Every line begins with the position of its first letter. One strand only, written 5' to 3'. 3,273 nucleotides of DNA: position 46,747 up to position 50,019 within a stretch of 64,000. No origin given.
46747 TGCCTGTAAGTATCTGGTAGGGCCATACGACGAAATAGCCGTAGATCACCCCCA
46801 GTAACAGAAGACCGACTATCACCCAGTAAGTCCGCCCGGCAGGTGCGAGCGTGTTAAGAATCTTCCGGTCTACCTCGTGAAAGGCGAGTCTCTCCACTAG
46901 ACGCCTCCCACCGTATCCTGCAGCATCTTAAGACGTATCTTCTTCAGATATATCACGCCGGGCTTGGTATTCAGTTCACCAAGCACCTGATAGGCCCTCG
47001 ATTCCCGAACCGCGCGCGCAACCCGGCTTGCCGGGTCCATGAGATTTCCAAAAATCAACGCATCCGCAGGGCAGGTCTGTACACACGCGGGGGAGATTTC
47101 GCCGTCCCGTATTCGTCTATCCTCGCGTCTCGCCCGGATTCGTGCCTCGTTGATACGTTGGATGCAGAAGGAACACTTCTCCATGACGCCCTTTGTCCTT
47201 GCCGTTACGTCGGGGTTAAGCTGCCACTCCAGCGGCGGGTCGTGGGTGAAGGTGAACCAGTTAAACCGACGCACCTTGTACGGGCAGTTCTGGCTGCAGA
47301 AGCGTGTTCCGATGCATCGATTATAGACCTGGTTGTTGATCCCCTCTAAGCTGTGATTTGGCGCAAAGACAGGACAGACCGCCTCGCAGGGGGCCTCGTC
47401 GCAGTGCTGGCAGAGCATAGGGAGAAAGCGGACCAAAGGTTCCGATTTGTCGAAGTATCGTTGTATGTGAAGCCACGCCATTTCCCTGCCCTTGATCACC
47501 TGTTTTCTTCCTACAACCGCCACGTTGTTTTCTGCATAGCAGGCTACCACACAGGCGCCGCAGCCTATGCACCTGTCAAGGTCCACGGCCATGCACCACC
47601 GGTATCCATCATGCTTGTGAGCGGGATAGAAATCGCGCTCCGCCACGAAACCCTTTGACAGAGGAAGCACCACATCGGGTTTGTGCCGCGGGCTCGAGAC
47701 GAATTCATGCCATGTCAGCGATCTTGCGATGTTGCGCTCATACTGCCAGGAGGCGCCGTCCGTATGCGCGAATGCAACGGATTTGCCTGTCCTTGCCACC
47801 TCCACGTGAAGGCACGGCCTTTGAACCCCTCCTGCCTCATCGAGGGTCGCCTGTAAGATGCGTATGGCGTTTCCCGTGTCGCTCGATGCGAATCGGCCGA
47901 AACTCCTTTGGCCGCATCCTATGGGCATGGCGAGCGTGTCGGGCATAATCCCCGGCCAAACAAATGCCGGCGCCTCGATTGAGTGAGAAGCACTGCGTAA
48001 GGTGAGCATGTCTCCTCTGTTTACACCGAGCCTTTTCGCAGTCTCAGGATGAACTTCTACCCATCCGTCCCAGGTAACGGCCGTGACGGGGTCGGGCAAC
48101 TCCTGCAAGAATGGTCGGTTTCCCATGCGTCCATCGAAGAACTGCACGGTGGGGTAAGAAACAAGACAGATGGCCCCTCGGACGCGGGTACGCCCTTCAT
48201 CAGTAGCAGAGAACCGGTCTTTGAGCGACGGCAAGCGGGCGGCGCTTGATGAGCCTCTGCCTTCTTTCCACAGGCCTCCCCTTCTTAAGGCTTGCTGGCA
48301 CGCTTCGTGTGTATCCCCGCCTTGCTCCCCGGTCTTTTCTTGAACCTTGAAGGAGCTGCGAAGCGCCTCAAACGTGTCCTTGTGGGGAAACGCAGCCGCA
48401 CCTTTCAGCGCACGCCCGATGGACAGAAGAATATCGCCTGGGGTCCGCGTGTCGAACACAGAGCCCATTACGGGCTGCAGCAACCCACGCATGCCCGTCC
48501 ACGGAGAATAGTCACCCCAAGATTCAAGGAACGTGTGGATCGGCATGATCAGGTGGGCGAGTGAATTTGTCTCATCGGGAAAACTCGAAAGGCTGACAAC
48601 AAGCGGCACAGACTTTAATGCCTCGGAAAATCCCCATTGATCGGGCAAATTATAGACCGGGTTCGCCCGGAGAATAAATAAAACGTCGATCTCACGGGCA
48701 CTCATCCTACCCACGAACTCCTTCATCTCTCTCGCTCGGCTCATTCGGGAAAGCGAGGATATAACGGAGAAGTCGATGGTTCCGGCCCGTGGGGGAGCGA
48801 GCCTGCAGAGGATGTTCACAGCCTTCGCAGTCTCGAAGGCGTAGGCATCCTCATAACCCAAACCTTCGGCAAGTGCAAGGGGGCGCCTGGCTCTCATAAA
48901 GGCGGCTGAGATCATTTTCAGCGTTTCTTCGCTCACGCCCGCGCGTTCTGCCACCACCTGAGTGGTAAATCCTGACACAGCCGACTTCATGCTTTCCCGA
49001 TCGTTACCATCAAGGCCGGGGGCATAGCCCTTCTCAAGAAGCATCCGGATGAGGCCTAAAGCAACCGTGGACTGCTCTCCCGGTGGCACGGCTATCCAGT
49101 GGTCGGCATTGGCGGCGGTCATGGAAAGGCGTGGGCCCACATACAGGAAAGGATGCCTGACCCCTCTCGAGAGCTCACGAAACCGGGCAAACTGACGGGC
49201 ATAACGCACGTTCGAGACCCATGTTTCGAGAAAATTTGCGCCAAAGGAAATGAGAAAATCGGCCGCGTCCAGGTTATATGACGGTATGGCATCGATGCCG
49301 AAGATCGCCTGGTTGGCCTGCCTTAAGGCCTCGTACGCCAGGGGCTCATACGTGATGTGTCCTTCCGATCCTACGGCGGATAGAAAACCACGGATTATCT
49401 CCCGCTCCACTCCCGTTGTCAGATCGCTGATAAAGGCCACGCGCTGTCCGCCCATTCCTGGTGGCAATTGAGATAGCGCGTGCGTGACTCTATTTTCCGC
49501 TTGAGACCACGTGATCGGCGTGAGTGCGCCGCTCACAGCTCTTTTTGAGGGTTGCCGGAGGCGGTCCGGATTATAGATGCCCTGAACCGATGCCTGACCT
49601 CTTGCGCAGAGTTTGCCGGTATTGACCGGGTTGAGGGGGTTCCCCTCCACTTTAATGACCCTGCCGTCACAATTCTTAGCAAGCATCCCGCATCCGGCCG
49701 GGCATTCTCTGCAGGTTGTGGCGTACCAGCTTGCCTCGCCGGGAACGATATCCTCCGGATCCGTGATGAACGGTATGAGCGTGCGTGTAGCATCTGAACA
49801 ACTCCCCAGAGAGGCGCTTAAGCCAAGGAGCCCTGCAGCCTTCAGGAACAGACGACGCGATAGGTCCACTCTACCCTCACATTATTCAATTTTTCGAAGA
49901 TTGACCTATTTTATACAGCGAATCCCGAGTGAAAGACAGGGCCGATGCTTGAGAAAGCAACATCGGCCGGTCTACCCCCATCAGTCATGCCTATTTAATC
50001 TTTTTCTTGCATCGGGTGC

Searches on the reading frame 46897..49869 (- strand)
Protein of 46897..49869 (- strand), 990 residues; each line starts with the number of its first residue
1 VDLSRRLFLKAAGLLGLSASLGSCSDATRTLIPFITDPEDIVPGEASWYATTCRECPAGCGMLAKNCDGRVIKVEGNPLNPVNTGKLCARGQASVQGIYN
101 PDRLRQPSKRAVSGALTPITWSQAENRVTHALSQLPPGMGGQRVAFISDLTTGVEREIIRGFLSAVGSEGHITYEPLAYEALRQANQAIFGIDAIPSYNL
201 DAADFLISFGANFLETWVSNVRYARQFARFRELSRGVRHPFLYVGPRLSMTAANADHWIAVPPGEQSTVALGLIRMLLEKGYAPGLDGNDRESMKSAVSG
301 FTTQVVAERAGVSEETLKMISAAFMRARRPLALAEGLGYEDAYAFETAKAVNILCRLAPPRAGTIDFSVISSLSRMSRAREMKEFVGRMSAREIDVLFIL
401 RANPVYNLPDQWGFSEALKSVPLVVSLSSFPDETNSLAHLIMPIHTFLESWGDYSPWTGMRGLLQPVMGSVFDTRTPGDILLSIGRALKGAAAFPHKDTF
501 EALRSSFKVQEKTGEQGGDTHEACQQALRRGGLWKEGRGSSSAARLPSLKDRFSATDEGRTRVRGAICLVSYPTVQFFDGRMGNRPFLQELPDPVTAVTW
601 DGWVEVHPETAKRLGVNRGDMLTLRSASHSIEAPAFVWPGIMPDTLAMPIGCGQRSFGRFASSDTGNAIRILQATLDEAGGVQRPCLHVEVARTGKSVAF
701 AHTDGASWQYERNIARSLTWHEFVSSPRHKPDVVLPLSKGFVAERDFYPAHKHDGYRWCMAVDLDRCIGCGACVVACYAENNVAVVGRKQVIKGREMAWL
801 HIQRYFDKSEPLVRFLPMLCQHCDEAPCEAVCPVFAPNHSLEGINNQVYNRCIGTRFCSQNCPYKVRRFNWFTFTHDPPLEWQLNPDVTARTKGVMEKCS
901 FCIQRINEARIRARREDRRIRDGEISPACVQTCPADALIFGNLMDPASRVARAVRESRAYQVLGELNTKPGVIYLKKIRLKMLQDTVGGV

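Call 15: search_protein_families(library=pfam, proteins=[window:46897-49869:-], max_evalue=0.000001)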
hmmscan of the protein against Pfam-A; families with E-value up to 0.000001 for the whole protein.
window:46897-49869:- (990 aa): 6 families
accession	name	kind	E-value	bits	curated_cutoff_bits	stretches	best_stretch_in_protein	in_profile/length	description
PF00384.28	Molybdopterin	-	1.2e-16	61.1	24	1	103-481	1-347/353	Molybdopterin oxidoreductase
PF04879.21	Molybdop_Fe4S4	-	2.1e-14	53.7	22.7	1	47-100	2-55/55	Molybdopterin oxidoreductase Fe4S4 domain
PF01568.27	Molydop_binding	-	3.6e-10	40.3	26.8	1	603-668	31-89/110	Molydopterin dinucleotide binding domain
PF12838.12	Fer4_7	-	5.1e-10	40.1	27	1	766-834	1-50/52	4Fe-4S dicluster domain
PF13247.11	Fer4_11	-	8.4e-08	32.8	26.2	0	814-873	4-65/100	4Fe-4S dicluster domain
PF13183.11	Fer4_8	-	6.8e-07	30.2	27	0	764-834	2-66/68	4Fe-4S dicluster domain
